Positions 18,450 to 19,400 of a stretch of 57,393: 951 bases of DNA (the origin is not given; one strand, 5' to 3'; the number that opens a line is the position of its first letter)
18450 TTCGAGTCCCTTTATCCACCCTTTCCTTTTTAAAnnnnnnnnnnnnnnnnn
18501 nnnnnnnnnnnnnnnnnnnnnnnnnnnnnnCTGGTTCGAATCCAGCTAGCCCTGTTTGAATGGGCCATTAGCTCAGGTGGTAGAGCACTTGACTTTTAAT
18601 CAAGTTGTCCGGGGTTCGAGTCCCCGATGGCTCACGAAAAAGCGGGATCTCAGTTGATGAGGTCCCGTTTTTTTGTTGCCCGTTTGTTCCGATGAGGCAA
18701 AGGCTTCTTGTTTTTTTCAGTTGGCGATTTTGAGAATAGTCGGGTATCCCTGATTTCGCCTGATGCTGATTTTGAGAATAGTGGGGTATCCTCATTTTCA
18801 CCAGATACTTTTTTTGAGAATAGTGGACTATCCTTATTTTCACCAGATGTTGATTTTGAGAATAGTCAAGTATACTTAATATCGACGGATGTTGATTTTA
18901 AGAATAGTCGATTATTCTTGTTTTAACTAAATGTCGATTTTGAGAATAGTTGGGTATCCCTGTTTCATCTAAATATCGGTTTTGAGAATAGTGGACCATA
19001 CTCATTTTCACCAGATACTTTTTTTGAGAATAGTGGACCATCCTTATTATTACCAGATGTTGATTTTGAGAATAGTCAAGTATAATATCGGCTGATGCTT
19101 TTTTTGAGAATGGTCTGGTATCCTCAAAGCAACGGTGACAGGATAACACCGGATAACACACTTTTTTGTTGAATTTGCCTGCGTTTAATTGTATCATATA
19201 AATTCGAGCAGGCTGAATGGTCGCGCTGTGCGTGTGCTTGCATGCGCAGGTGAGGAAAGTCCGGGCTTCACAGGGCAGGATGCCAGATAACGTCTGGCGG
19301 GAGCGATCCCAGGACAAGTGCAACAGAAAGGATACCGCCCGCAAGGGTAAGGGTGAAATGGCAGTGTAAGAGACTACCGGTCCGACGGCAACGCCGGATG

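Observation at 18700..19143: Array A: ten strictly phased 42-nt hairpin repeats between the tRNA operon and rnpB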

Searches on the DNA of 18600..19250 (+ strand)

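Call 10: search_rna_families(source=window, start=18600, end=19250, threshold=evalue, max_evalue=10)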
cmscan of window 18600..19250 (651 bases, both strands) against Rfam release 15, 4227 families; matches with E-value up to 10: 9.
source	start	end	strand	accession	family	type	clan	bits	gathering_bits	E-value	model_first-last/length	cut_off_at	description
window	18874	18946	+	RF04329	snoMe18S-C1367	Gene; snRNA; snoRNA; CD-box;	-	22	101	0.15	1-110/110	no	Drosophila C/D box small nucleolar RNA snoMe18S-C1367 family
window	18627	18683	+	RF03850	mir-961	Gene; miRNA;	-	21.8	100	0.15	15-71/85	no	mir-961 microRNA precursor family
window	18807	18917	+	RF02326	TtnuHACA19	Gene; snRNA; snoRNA; HACA-box;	-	18.7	100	3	1-121/121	no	Tetrahymena snoRNA TtnuHACA19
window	18600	18634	+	RF00005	tRNA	Gene; tRNA;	CL00001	17.7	29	0.78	38-71/71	5'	tRNA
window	18610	18626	+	RF01684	mascRNA-menRNA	Gene;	-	17.2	42.5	1.2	33-49/56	no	MALAT1-associated small cytoplasmic RNA/MEN beta RNA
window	18815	18920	+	RF04202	MIR5380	Gene; miRNA;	-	16.8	150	2.3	1-137/137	no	MIR5380 microRNA precursor family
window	18799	18851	-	RF01625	ceN28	Gene; snRNA; snoRNA; CD-box;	-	15.6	70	2.7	1-88/88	no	Caenorhabditis snoRNA ceN28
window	18935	19018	+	RF03886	mir-1993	Gene; miRNA;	-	15.5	82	4.6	1-69/69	no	mir-1993 microRNA precursor family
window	18861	18916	-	RF00972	mir-651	Gene; miRNA;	-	14.9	106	8.6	1-86/86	no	mir-651 microRNA precursor family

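Call 49: build_rna_model(alignment_id=A1, structure=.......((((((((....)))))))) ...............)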
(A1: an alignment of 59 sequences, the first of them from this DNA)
Model R1 built from alignment A1 (59 sequences, 42 columns); structure: as given.
model positions 42; base pairs 8; branch points 0; effective number of sequences 59; information 1.026 bits per position. Calibrated on 0.2 Mb of random sequence (short: E-values are rough).
structure used (alignment columns):
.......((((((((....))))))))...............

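Call 50: search_with_rna_model(model_id=R1, sources=[window, L148, L150, L151, L152, L153, L155, L156, L157, L128, L129, L131, L036, L145], max_evalue=1)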
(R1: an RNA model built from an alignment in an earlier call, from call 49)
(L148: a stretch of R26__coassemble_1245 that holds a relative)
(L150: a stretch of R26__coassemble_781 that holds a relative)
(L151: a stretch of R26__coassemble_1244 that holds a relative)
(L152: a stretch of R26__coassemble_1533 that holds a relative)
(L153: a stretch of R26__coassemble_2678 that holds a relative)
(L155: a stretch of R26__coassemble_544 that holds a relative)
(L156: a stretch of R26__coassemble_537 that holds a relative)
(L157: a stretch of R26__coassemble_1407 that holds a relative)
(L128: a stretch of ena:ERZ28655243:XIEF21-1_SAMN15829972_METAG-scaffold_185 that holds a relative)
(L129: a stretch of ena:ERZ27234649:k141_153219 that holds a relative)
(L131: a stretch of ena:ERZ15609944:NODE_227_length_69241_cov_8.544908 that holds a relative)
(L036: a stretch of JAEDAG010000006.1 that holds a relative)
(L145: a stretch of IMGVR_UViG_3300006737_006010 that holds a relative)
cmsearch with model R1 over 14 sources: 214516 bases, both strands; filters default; matches with E-value up to 1: 98.
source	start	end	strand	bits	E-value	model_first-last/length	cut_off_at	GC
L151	2383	2424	+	59.3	2.2e-16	1-42/42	no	0.5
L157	5090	5131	-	57.5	9.5e-16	1-42/42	no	0.5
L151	2593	2634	+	55.1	5.9e-15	1-42/42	no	0.52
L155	753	794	-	54.8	7.6e-15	1-42/42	no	0.55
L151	2425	2466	+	54.6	8.8e-15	1-42/42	no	0.45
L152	2474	2515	-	54.5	9.8e-15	1-42/42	no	0.5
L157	5216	5257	-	54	1.5e-14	1-42/42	no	0.55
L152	2264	2305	-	54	1.5e-14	1-42/42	no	0.5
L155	795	836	-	53.8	1.7e-14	1-42/42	no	0.52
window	44427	44468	+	53.7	1.8e-14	1-42/42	no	0.45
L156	1069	1110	-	53.6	2e-14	1-42/42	no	0.38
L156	1027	1068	-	53.3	2.4e-14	1-42/42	no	0.55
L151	2341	2382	+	53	3.1e-14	1-42/42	no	0.52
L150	2959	3000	-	52.7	3.8e-14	1-42/42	no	0.36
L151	2551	2592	+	52.7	4.1e-14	1-42/42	no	0.45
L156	1153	1194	-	51.3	1.2e-13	1-42/42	no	0.52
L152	2390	2431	-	51.3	1.2e-13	1-42/42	no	0.48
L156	985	1026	-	50.9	1.6e-13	1-42/42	no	0.5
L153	57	98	+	50.8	1.7e-13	1-42/42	no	0.33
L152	2222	2263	-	50.8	1.8e-13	1-42/42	no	0.5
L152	2432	2473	-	50.8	1.8e-13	1-42/42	no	0.5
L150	3043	3084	-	50.6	2.1e-13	1-42/42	no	0.33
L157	5258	5299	-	50.5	2.2e-13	1-42/42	no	0.5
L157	5132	5173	-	50.2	2.9e-13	1-42/42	no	0.52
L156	1111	1152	-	49.8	3.8e-13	1-42/42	no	0.48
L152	2348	2389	-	49.1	6.7e-13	1-42/42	no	0.5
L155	837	878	-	48.7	9.1e-13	1-42/42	no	0.52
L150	3211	3252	-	48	1.6e-12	1-42/42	no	0.38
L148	2854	2895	-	47.9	1.7e-12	1-42/42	no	0.5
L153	99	140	+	47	3.5e-12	1-42/42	no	0.31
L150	3085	3126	-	47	3.6e-12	1-42/42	no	0.33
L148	2896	2937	-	46.6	4.7e-12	1-42/42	no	0.48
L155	879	920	-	46.4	5.6e-12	1-42/42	no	0.48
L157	5300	5341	-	46.3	5.9e-12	1-42/42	no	0.5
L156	943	984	-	45.1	1.6e-11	1-42/42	no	0.43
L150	3001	3042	-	45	1.6e-11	1-42/42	no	0.26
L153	183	224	+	44.5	2.4e-11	1-42/42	no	0.38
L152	2306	2347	-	44.2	3.2e-11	1-42/42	no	0.5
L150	3127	3168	-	42.4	1.3e-10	1-42/42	no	0.24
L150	3169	3210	-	42.2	1.6e-10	1-42/42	no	0.36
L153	141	182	+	41.7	2.3e-10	1-42/42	no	0.38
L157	5174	5215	-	41.5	2.6e-10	1-42/42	no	0.5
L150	3253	3294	-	41.5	2.7e-10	1-42/42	no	0.38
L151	2467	2508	+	41.2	3.4e-10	1-42/42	no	0.45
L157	5048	5089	-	38.8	2.2e-09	1-42/42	no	0.57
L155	921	962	-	38.5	2.8e-09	1-42/42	no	0.43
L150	2917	2958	-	36.5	1.3e-08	1-42/42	no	0.26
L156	901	942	-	34.9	4.5e-08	1-42/42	no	0.36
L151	2509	2550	+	31.5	6.8e-07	1-42/42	no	0.48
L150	2876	2916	-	29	4.7e-06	1-42/42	no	0.32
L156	1084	1104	+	18.5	0.017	8-28/42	no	0.43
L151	2349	2366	-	18.5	0.018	9-26/42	no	0.61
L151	2391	2408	-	18.5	0.018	9-26/42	no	0.61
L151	2559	2576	-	18.5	0.018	9-26/42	no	0.61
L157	5106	5123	+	18.5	0.018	9-26/42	no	0.61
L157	5232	5249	+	18.5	0.018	9-26/42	no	0.61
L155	811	828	+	18.4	0.02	9-26/42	no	0.61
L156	1043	1060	+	17.9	0.03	9-26/42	no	0.61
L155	895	912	+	17.5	0.039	9-26/42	no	0.56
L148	2870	2887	+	17.4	0.042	9-26/42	no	0.61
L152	2238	2255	+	17.4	0.042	9-26/42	no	0.61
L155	769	786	+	17.3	0.045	9-26/42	no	0.67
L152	2321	2354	+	17.1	0.052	8-41/42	no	0.5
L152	2406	2423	+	16.6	0.081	9-26/42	no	0.56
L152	2280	2297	+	16.6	0.081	9-26/42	no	0.56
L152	2448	2465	+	16.6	0.081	9-26/42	no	0.56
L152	2490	2507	+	16.6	0.081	9-26/42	no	0.56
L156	1001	1018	+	16.5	0.086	9-26/42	no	0.61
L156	1127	1144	+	16.3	0.1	9-26/42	no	0.5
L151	2433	2450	-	15.7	0.16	9-26/42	no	0.5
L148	2912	2929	+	15.5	0.19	9-26/42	no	0.56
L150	2975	2992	+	15.1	0.26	9-26/42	no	0.33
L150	3017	3034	+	15.1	0.27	9-26/42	no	0.28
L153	189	209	-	15.1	0.27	8-28/42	no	0.38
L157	5149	5164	+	14.7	0.35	10-25/42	no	0.69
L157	5275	5290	+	14.7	0.35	10-25/42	no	0.69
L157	5317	5332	+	14.7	0.35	10-25/42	no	0.69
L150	3059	3076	+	14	0.61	9-26/42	no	0.33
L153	22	42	-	14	0.61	8-28/42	no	0.48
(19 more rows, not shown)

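Call 61: search_with_rna_model(model_id=R1, sources=[L001, L002, L003, L004, L005, L006, L007, L008, L009, L010, L011, L012, L013, L014, L015, L016, L017, L018, L019, L020, L021, L022, L023, L024, L025, L026, L027, L028, L029, L030, L031, L032, L033, L034, L035, L037, L038, L039, L040, L041, L042, L043, L044, L045, L046, L047, L048, L049, L050, L051, L052, L053, L054, L055, L056, L057, L058, L059, L060, L061, L062, L063, L064, L065, L066, L067, L068, L069, L070, L071, L072, L073, L074, L075, L076, L077, L078, L079, L080, L081, L082, L083, L084, L085, L086, L087, L088, L089, L090, L091, L092, L093, L094, L095, L096, L097, L098, L099, L100], max_evalue=0.1)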
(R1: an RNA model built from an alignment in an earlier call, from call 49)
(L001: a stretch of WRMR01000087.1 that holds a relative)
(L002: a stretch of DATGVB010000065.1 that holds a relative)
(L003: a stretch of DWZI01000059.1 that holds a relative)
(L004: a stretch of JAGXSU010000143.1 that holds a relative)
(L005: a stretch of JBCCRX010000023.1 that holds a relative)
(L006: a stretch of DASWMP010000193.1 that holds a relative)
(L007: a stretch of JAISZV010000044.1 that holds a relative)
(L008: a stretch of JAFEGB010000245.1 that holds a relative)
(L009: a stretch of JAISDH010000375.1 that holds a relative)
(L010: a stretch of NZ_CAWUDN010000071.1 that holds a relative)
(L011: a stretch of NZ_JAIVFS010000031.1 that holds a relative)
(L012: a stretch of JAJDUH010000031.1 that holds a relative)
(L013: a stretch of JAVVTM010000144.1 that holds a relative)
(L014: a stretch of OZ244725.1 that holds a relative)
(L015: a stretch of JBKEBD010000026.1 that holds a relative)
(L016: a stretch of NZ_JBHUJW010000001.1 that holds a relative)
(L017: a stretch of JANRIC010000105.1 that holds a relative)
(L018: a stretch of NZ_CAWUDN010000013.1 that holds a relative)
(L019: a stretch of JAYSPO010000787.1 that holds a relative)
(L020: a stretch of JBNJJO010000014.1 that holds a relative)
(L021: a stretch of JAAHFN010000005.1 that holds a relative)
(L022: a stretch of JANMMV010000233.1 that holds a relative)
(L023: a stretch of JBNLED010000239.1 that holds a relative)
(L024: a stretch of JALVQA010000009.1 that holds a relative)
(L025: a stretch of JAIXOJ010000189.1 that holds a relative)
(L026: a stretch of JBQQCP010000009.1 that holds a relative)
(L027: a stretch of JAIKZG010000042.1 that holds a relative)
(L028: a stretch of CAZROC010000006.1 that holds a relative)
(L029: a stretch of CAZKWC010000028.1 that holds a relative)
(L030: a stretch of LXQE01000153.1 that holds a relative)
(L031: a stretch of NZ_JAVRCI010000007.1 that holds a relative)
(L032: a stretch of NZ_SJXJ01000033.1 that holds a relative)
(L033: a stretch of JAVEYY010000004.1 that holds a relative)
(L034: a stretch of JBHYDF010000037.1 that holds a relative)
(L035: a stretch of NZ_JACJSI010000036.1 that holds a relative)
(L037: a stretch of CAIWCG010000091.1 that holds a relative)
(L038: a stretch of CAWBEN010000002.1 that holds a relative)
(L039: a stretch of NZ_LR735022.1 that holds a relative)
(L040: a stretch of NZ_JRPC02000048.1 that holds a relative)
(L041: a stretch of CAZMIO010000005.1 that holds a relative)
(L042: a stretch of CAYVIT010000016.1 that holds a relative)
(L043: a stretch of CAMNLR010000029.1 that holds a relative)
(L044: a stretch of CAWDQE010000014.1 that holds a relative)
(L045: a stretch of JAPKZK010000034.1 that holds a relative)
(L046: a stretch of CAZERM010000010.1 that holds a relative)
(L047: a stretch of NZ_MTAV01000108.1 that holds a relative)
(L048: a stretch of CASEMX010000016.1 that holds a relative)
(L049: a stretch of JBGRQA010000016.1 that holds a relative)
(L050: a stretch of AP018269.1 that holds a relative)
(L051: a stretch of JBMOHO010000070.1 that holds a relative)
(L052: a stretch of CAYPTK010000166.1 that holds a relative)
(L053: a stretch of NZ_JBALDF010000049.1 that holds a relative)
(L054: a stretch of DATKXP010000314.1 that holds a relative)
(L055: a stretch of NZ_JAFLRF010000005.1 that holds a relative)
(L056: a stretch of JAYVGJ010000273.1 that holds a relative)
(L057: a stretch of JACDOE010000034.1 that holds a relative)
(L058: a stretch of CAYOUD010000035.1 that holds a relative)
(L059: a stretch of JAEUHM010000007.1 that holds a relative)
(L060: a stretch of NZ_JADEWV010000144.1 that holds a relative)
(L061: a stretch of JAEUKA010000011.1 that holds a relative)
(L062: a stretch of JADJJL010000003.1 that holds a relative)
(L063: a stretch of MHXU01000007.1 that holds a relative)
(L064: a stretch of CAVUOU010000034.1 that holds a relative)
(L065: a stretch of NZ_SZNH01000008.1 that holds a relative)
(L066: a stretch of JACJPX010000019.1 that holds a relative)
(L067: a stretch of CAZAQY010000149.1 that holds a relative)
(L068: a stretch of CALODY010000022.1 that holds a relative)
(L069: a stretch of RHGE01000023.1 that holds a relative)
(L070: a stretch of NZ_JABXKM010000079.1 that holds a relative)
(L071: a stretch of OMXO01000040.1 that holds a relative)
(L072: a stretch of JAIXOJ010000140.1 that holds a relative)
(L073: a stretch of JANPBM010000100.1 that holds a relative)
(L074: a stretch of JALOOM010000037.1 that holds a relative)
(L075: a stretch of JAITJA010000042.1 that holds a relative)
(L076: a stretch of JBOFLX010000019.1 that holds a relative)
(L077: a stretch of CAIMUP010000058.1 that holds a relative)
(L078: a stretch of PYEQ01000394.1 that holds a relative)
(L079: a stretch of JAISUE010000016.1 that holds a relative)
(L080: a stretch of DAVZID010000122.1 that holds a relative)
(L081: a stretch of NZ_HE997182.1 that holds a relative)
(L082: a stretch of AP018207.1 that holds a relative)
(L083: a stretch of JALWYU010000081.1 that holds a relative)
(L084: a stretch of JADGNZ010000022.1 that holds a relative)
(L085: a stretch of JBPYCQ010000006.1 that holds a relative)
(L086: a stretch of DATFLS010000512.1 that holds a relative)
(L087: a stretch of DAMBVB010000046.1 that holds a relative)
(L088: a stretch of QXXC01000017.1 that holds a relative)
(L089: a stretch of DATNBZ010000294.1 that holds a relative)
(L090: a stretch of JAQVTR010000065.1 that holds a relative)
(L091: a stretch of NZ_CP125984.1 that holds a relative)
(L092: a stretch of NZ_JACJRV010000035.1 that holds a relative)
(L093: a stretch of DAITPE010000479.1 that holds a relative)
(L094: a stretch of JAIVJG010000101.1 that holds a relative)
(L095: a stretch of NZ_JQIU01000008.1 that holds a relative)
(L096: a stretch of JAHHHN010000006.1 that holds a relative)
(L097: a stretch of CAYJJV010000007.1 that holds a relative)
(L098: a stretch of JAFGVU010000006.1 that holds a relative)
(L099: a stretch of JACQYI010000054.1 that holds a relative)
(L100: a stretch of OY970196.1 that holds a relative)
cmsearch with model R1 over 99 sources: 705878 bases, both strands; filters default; matches with E-value up to 0.1: 1.
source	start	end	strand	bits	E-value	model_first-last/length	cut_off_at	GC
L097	6633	6674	+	19.3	0.031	1-42/42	no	0.36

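Call 65: search_with_rna_model(model_id=R1, sources=[L158, L159, L160, L130, L132, L133, L134, L135, L101, L102, L103, L104, L105, L106, L107, L108, L109, L110, L111, L112, L113, L114, L115, L116, L117, L118, L119, L120, L141, L142, L143, L144, L146, L147, L149, L154], max_evalue=0.1)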
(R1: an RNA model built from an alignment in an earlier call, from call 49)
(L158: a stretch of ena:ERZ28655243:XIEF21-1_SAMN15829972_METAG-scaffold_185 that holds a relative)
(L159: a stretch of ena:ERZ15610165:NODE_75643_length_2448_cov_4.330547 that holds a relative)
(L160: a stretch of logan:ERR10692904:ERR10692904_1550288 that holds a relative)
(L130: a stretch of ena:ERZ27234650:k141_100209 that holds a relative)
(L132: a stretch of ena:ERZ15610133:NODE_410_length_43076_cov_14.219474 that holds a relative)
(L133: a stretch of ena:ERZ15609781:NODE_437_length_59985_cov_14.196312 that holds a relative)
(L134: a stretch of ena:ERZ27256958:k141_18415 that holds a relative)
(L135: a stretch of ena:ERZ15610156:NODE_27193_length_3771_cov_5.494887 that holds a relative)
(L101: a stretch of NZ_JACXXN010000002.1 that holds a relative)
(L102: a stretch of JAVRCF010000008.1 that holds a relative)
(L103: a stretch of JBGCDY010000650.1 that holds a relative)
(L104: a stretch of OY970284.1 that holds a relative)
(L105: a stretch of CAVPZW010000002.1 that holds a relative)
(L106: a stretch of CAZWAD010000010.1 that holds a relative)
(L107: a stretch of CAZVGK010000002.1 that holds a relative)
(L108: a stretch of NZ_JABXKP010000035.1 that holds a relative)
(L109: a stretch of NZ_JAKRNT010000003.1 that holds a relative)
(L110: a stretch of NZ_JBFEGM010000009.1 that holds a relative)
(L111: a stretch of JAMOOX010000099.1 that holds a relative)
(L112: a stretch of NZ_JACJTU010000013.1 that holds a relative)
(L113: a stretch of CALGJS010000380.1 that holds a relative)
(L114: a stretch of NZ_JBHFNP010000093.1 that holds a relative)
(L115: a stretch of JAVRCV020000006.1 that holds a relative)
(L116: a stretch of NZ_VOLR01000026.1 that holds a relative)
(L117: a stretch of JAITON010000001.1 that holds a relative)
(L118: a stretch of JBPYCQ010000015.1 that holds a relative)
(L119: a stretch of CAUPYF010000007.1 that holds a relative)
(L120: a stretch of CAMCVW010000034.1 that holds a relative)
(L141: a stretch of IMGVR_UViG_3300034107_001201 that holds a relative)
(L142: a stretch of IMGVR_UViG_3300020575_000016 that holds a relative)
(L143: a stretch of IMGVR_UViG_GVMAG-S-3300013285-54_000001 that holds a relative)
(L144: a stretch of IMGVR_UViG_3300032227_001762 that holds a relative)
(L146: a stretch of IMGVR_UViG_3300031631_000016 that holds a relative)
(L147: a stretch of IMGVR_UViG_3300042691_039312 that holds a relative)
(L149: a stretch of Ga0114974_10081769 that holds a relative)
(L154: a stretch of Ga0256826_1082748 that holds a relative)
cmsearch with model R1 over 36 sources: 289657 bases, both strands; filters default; matches with E-value up to 0.1: 0.
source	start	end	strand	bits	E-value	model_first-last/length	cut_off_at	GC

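Call 81: search_with_rna_model(model_id=R1, sources=[L161, L162, L163, L164, L165, L166], max_evalue=1)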
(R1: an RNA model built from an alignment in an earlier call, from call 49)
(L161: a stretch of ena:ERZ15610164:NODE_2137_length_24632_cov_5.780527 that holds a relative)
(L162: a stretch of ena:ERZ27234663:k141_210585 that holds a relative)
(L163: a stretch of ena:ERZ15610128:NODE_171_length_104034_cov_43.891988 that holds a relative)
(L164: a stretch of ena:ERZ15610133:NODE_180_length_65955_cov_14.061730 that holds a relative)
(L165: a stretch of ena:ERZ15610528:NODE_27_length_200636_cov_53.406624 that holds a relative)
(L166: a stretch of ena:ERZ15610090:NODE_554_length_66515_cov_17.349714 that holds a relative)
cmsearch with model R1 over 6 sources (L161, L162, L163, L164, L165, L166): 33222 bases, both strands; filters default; matches with E-value up to 1: 0.
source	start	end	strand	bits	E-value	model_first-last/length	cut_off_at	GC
